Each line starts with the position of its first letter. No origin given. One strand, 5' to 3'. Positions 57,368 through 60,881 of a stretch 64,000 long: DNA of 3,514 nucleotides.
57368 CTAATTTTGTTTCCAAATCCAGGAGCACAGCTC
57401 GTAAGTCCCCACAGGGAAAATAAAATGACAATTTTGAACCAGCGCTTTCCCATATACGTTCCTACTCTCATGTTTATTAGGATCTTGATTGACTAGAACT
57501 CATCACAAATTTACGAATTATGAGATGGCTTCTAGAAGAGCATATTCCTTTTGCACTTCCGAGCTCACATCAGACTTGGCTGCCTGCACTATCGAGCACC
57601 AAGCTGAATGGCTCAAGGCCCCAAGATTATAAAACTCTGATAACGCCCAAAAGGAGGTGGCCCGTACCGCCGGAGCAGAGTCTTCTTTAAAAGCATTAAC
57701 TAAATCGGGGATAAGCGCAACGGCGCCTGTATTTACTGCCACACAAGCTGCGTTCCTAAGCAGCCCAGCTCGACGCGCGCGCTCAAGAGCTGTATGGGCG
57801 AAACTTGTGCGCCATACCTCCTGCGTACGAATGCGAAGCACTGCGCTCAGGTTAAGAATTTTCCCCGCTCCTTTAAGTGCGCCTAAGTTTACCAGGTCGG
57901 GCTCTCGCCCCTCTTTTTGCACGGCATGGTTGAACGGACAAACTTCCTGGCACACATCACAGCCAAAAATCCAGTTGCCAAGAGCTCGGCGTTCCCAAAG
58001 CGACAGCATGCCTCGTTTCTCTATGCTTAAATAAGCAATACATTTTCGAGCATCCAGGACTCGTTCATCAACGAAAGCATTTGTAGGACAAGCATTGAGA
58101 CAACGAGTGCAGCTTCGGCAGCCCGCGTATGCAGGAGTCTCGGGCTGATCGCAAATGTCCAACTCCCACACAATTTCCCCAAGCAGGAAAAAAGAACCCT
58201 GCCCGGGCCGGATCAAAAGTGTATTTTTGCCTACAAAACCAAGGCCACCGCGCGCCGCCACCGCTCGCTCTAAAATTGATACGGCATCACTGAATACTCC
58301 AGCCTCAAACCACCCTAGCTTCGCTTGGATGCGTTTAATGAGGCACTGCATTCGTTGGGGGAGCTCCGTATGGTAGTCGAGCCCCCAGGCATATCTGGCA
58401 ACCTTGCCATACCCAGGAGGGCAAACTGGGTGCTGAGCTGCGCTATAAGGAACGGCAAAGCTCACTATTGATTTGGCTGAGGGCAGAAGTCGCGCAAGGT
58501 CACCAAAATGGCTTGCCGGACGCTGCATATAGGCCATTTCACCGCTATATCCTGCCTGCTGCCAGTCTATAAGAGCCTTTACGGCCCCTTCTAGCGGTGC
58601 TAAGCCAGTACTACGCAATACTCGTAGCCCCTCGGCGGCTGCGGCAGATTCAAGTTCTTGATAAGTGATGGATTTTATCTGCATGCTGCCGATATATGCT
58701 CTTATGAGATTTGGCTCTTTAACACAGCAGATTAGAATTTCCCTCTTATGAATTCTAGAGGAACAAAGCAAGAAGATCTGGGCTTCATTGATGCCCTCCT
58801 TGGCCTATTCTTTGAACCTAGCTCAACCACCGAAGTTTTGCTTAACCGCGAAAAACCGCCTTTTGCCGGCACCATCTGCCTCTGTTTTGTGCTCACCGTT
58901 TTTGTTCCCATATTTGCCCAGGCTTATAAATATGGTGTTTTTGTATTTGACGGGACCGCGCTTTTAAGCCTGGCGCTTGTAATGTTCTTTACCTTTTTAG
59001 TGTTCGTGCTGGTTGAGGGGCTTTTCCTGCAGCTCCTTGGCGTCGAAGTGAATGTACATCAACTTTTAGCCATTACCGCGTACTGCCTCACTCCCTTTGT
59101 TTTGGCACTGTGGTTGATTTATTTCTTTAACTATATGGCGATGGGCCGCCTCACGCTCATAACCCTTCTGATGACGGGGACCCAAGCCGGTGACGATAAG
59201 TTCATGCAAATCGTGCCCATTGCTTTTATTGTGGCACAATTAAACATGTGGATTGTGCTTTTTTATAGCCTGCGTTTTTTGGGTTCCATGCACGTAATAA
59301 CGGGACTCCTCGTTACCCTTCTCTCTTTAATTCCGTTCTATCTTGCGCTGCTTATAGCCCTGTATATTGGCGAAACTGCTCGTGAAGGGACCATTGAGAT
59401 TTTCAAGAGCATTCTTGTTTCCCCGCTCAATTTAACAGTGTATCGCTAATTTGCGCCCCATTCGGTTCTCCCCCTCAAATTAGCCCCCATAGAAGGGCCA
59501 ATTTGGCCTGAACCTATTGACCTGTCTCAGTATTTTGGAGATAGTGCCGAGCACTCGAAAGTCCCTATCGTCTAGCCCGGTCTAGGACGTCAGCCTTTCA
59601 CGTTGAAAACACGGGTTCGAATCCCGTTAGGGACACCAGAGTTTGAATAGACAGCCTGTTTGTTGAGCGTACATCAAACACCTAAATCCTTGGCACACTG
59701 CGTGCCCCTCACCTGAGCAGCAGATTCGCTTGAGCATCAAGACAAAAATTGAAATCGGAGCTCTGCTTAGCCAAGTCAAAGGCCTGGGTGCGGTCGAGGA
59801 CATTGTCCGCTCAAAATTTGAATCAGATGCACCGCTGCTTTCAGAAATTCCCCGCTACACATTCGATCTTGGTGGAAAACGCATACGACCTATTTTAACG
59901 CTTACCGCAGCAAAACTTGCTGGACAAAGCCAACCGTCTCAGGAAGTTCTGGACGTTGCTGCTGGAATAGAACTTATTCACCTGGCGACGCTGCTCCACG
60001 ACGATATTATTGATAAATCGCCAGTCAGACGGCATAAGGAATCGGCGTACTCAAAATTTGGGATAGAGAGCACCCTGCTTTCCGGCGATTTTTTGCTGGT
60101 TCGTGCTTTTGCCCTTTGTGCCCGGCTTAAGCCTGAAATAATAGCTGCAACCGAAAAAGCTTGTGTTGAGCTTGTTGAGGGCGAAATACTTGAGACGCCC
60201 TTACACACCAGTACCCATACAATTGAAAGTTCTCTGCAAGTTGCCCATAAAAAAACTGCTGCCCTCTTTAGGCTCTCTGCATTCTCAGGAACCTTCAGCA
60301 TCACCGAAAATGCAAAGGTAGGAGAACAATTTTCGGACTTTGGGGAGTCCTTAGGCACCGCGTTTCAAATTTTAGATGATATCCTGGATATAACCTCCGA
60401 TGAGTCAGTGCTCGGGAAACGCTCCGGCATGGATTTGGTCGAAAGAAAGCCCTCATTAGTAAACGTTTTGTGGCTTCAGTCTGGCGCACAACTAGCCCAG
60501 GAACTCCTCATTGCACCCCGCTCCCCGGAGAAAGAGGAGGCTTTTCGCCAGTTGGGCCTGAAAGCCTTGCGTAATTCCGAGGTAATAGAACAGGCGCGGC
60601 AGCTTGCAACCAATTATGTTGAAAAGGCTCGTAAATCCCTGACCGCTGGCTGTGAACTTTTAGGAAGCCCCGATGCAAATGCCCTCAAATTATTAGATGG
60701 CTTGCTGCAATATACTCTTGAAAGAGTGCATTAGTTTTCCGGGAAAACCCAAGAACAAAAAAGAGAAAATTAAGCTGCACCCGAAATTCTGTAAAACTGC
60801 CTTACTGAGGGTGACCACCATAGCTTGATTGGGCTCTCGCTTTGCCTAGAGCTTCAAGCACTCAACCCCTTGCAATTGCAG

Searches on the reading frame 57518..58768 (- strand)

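Call 75: search_protein_families(library=pfam, proteins=[window:57518-58768:-], max_evalue=0.001)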
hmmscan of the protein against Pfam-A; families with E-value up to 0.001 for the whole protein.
window:57518-58768:- (416 aa): 6 families
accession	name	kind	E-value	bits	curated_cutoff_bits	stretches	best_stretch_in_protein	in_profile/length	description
PF13484.11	Fer4_16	-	9.4e-21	74.8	30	1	217-280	2-66/66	4Fe-4S double cluster binding domain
PF08331.15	QueG_DUF1730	-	9.7e-15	54.7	25.1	1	90-161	3-76/77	Epoxyqueuosine reductase QueG, DUF1730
PF13237.11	Fer4_10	-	8.4e-05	22.9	25.5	0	216-244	8-43/53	4Fe-4S dicluster domain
PF13187.11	Fer4_9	-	0.00024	21.5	27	0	217-236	2-21/52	4Fe-4S dicluster domain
PF14697.11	Fer4_21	-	0.00061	20.3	35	0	268-283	42-57/59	4Fe-4S dicluster domain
PF12838.12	Fer4_7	-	0.00072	20.4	27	0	217-280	2-51/52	4Fe-4S dicluster domain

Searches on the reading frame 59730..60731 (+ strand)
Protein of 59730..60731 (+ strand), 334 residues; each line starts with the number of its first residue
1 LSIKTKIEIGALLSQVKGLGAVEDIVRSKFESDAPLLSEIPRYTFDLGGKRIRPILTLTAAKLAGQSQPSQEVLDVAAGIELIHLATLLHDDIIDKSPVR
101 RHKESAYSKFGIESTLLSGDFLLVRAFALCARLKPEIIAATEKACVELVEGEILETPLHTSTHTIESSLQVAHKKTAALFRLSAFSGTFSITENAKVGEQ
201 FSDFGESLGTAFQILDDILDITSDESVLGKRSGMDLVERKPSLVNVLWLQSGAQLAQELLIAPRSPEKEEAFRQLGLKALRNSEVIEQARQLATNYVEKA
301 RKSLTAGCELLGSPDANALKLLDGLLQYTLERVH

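Call 75: search_protein_families(library=pfam, proteins=[window:59730-60731:+], max_evalue=0.001)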
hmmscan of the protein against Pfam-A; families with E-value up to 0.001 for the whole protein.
window:59730-60731:+ (334 aa): 1 family
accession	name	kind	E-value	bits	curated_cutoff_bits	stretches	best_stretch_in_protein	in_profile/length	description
PF00348.22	polyprenyl_synt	-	5.2e-58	196.7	27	1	35-271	2-243/251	Polyprenyl synthetase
